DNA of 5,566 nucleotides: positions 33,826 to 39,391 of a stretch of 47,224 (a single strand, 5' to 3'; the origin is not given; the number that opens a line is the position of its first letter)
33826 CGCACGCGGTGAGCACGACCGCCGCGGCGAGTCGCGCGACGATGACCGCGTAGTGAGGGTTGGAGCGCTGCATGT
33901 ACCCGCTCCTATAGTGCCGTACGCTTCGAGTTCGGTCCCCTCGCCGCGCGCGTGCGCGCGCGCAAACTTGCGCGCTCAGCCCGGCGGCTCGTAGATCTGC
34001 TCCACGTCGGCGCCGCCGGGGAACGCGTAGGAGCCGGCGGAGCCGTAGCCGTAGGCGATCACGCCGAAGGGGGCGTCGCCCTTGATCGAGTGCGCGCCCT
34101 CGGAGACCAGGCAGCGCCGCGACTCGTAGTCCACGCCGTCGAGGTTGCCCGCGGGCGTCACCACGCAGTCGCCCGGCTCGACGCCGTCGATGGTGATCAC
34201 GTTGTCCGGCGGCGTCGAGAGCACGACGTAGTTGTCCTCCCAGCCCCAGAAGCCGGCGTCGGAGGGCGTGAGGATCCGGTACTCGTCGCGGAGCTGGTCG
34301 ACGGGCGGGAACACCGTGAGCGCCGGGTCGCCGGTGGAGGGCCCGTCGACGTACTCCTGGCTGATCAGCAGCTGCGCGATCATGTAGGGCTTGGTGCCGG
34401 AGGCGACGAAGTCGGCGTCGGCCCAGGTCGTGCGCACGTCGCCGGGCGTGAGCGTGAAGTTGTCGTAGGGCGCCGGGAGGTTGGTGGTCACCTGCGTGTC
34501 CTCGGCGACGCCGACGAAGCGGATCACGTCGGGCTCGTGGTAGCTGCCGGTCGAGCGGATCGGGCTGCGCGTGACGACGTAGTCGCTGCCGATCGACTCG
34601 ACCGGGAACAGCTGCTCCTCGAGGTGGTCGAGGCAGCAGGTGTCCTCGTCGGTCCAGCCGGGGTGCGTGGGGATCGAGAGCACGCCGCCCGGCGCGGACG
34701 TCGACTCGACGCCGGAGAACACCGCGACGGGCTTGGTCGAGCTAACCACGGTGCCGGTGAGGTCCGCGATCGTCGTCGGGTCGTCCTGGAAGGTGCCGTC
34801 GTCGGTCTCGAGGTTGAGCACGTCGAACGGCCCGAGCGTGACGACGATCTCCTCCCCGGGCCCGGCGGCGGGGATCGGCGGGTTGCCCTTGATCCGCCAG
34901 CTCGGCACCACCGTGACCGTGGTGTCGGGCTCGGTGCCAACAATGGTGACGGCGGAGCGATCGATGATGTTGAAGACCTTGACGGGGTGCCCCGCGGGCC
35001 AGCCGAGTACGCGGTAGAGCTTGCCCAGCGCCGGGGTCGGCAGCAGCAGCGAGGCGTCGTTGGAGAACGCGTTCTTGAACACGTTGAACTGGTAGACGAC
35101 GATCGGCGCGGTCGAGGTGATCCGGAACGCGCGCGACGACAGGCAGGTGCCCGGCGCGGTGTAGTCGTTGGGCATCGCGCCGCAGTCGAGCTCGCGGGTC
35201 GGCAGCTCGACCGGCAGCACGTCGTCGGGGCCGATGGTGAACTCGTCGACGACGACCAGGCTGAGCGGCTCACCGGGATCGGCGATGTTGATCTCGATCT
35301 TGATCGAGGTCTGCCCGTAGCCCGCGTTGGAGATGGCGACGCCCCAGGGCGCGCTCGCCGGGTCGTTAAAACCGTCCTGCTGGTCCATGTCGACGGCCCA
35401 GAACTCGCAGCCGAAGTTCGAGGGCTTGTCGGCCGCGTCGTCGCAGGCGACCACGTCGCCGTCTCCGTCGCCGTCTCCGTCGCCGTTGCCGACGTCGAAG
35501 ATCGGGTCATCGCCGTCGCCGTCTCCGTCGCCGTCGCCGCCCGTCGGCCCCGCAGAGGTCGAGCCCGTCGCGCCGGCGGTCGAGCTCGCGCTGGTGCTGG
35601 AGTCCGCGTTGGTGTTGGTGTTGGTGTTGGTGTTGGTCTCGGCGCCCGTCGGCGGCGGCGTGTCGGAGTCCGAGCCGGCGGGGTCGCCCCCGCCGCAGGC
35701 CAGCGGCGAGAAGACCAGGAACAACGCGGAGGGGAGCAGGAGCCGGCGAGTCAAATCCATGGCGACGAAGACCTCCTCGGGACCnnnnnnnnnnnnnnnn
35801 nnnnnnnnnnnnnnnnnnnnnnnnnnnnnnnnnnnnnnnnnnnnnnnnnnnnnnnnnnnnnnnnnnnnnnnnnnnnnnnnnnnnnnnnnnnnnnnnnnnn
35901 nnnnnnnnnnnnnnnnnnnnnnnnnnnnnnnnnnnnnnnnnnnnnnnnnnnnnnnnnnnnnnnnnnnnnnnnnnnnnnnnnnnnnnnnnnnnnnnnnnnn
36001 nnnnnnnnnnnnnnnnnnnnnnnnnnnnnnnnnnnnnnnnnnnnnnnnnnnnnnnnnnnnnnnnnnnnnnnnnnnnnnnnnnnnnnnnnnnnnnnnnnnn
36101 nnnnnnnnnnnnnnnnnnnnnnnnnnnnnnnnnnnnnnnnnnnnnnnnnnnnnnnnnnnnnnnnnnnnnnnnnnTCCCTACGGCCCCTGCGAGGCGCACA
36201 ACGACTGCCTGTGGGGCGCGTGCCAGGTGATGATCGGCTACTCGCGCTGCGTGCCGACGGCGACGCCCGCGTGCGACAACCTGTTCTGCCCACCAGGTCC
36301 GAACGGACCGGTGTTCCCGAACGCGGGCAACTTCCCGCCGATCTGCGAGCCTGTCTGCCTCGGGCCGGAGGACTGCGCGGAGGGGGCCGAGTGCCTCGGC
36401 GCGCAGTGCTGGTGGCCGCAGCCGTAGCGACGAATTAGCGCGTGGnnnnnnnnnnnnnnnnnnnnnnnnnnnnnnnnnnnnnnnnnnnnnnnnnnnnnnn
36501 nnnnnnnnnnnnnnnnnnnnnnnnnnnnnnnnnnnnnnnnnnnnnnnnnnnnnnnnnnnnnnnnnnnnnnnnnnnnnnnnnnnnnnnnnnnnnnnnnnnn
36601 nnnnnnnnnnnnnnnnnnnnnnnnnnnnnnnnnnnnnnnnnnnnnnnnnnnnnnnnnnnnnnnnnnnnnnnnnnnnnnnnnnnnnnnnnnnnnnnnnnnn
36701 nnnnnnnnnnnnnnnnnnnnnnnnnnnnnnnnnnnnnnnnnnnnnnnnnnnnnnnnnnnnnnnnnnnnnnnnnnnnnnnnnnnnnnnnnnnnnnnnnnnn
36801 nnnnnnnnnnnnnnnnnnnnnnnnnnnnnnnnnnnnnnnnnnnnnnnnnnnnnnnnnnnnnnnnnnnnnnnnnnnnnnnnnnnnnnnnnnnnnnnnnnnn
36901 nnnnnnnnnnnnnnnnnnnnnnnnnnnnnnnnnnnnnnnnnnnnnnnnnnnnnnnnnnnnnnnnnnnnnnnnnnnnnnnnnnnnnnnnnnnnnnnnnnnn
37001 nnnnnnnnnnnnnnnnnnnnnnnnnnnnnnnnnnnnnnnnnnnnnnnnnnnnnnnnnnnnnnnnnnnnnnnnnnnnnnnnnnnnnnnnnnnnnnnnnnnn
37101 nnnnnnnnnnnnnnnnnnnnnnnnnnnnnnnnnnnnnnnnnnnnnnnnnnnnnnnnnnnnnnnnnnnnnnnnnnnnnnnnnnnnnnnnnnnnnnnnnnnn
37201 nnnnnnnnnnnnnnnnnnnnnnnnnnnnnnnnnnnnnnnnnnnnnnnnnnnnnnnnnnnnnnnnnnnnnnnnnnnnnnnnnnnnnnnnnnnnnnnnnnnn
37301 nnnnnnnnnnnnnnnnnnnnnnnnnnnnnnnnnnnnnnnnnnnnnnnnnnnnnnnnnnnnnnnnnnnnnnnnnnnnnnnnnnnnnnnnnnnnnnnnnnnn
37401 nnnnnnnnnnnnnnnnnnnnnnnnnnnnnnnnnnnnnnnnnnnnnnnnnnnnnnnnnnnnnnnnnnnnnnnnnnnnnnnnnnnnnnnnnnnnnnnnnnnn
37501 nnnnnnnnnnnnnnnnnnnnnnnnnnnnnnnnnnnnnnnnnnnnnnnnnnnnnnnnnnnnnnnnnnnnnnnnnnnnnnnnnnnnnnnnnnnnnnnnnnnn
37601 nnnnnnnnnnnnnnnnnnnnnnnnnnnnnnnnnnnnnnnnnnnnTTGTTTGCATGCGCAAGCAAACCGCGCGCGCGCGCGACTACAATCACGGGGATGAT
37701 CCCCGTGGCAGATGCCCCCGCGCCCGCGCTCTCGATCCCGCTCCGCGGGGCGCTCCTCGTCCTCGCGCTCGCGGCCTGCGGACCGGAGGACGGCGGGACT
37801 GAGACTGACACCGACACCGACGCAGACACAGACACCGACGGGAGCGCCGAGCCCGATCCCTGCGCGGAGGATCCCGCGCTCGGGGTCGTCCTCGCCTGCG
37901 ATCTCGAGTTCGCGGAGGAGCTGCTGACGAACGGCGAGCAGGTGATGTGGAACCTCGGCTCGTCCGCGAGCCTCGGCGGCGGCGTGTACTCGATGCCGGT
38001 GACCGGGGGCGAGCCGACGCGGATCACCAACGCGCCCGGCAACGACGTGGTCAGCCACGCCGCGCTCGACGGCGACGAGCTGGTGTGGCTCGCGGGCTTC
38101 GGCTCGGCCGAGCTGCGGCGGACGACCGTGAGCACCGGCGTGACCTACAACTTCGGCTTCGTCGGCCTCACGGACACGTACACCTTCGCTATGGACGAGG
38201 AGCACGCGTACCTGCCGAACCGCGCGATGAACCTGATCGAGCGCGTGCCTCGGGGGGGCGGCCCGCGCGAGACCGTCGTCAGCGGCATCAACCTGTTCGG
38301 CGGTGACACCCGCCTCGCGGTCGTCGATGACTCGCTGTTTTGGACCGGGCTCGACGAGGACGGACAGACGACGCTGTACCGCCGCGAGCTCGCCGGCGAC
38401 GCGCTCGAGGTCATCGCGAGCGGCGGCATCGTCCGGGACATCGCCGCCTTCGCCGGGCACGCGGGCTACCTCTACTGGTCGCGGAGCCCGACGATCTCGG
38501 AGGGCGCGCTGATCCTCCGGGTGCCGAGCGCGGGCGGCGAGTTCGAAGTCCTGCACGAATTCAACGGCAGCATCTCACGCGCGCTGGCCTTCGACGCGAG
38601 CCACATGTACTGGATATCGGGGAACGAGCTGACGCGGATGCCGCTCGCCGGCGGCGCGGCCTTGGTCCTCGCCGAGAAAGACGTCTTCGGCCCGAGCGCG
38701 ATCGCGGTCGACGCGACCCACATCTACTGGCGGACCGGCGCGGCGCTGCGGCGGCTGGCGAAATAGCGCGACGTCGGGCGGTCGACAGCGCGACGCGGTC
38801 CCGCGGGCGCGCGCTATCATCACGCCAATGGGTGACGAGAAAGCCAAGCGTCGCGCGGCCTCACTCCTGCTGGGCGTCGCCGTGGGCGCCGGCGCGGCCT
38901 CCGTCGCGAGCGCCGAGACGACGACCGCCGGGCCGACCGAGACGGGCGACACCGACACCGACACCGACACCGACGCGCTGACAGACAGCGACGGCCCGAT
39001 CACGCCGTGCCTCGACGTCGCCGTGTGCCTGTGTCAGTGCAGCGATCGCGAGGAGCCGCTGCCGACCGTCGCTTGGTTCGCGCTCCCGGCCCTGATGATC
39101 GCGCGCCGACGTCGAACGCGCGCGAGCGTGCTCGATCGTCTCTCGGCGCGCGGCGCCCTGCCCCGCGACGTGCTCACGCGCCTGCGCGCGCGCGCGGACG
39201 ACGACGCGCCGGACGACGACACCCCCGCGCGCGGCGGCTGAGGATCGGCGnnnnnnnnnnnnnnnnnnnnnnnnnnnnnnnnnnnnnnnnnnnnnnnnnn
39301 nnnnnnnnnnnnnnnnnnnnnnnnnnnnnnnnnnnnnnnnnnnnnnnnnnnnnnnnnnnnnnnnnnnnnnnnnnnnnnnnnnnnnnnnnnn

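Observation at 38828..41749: Candidate uncharacterized module: diverged EF-Tu paralog (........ / SKLD) plus membrane metallophosphoesterase, preceded by a small secreted protein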

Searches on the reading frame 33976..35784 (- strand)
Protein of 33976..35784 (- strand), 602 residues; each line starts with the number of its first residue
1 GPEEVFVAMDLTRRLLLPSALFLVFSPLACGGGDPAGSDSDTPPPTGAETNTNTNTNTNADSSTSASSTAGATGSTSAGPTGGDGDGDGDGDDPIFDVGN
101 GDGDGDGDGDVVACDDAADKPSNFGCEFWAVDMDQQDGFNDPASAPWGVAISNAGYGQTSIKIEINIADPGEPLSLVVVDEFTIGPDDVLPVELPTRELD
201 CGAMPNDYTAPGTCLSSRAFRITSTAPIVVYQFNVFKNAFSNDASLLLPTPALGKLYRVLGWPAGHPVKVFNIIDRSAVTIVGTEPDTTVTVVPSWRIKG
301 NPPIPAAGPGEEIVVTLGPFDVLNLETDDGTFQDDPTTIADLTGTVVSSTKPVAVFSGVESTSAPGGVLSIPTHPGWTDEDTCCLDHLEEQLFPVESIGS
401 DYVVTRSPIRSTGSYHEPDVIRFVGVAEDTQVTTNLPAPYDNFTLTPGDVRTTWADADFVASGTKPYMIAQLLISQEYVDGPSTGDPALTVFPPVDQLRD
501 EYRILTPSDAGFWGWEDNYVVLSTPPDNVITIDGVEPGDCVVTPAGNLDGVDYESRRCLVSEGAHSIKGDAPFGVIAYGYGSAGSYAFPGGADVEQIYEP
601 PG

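Call 42: search_protein_families(library=pfam, proteins=[window:33976-35784:-], max_evalue=0.0001)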
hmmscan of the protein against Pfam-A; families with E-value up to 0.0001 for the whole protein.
window:33976-35784:- (602 aa): 1 family
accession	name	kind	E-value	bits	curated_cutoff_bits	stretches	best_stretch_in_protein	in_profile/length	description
PF17517.7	IgGFc_binding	-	5.9e-58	196.9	25.6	1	243-579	1-297/297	IgGFc binding protein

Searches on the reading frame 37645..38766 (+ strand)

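Call 3: search_protein_families(library=pfam, proteins=[window:37645-38766:+], max_evalue=0.01)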
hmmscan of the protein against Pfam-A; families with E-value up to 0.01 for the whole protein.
window:37645-38766:+ (373 aa): 1 family
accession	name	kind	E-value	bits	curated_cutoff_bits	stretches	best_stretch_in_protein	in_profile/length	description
PF24060.1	DUF7361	-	0.0088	16.8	29.5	0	195-239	36-79/95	Domain of unknown function (DUF7361)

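Call 4: search_protein_families(library=ncbifam, proteins=[window:37645-38766:+], max_evalue=0.01)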
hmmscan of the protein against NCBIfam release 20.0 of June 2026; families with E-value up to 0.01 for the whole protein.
window:37645-38766:+ (373 aa): 1 family
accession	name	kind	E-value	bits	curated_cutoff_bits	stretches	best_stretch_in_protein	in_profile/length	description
NF037948.1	signal_int_SinM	equivalog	0.00049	19.6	250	0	328-371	119-161/387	signal integration modulator SinM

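Call 50: search_protein_families(library=padloc, proteins=[window:37645-38766:+], max_evalue=0.001)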
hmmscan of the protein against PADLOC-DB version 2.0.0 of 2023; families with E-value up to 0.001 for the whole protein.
window:37645-38766:+ (373 aa): 0 families

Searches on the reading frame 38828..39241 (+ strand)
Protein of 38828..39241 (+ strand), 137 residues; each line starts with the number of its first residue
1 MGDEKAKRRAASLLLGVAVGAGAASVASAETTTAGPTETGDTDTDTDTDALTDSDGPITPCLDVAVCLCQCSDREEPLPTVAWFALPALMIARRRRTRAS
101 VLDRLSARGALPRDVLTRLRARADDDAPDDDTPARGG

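Call 3: search_protein_families(library=pfam, proteins=[window:38828-39241:+], max_evalue=0.01)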
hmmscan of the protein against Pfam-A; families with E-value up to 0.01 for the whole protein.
window:38828-39241:+ (137 aa): 0 families

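Call 4: search_protein_families(library=ncbifam, proteins=[window:38828-39241:+], max_evalue=0.01)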
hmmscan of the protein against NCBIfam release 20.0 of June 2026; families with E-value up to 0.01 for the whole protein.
window:38828-39241:+ (137 aa): 0 families

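Call 50: search_protein_families(library=padloc, proteins=[window:38828-39241:+], max_evalue=0.001)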
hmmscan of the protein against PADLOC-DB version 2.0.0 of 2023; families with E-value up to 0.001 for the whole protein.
window:38828-39241:+ (137 aa): 0 families
